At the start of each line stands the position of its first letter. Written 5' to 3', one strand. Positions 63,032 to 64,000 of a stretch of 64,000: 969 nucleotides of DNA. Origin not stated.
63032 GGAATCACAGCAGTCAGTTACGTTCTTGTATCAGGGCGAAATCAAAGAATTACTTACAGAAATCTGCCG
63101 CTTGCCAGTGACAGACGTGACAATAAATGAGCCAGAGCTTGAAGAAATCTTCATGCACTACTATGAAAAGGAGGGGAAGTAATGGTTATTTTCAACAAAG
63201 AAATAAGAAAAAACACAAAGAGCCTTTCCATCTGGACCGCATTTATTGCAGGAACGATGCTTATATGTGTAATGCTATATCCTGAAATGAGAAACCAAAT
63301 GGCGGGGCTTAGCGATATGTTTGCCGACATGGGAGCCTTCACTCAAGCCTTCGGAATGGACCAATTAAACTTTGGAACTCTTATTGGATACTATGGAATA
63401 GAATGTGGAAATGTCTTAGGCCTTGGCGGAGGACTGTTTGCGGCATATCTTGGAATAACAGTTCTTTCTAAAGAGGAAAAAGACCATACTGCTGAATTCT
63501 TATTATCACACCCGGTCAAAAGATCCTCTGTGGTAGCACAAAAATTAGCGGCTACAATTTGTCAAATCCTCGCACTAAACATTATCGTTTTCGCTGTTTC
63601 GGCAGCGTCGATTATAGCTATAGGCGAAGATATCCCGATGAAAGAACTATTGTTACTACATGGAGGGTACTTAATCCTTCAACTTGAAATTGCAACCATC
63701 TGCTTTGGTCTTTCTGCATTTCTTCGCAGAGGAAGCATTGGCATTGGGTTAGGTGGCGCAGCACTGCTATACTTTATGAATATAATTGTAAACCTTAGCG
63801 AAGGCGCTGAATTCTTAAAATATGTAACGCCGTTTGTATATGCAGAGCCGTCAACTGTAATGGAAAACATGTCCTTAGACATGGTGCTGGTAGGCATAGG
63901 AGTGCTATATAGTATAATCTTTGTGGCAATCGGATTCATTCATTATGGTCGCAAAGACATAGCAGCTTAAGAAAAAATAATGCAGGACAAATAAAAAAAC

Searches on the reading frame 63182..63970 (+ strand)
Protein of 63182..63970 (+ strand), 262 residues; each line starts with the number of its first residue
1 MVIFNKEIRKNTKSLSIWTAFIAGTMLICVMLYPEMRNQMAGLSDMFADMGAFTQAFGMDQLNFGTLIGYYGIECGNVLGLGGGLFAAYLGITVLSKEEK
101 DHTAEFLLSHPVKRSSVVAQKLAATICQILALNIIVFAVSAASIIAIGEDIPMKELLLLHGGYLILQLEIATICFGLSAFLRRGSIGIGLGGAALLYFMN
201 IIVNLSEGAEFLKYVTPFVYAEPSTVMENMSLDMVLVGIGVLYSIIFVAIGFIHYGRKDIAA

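Call 69: find_encoding_contigs(protein=window:63182-63970:+, flank=10000, max_places=3)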
Protein window:63182-63970:+ (262 aa): 8 contigs read that carry it; 3 places shown.
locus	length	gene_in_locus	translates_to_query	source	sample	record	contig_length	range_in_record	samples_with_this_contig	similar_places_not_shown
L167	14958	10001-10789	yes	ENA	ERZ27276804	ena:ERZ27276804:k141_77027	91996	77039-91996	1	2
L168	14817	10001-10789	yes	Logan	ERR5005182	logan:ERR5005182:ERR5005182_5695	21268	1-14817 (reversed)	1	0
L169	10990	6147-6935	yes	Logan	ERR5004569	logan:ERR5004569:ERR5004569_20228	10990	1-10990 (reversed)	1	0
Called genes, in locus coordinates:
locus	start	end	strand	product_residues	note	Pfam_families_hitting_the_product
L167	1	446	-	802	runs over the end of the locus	PF02574:S-methyl_trans, PF00809:Pterin_bind, PF02607:B12-binding_2, PF02310:B12-binding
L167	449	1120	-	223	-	PF02965:Met_synt_B12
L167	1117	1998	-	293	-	PF02219:MTHFR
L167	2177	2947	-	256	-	PF01969:Ni_insertion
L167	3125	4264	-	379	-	PF00180:Iso_dh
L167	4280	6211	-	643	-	PF00330:Aconitase, PF00694:Aconitase_C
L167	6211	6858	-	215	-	PF00392:GntR, PF07729:FCD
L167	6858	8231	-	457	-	PF00682:HMGL-like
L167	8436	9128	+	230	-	PF00561:Abhydrolase_1, PF03959:FSH1 (faint), PF12146:Hydrolase_4, PF12697:Abhydrolase_6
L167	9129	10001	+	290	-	PF00005:ABC_tran, PF13304:AAA_21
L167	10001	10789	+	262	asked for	PF12679:ABC2_membrane_2, PF10920:DUF2705 (weak)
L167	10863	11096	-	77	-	PF01084:Ribosomal_S18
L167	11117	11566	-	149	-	PF00436:SSB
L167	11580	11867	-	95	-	PF01250:Ribosomal_S6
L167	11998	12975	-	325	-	PF00291:PALP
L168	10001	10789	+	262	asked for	PF12679:ABC2_membrane_2, PF10920:DUF2705 (weak)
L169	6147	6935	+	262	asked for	PF12679:ABC2_membrane_2, PF10920:DUF2705 (weak)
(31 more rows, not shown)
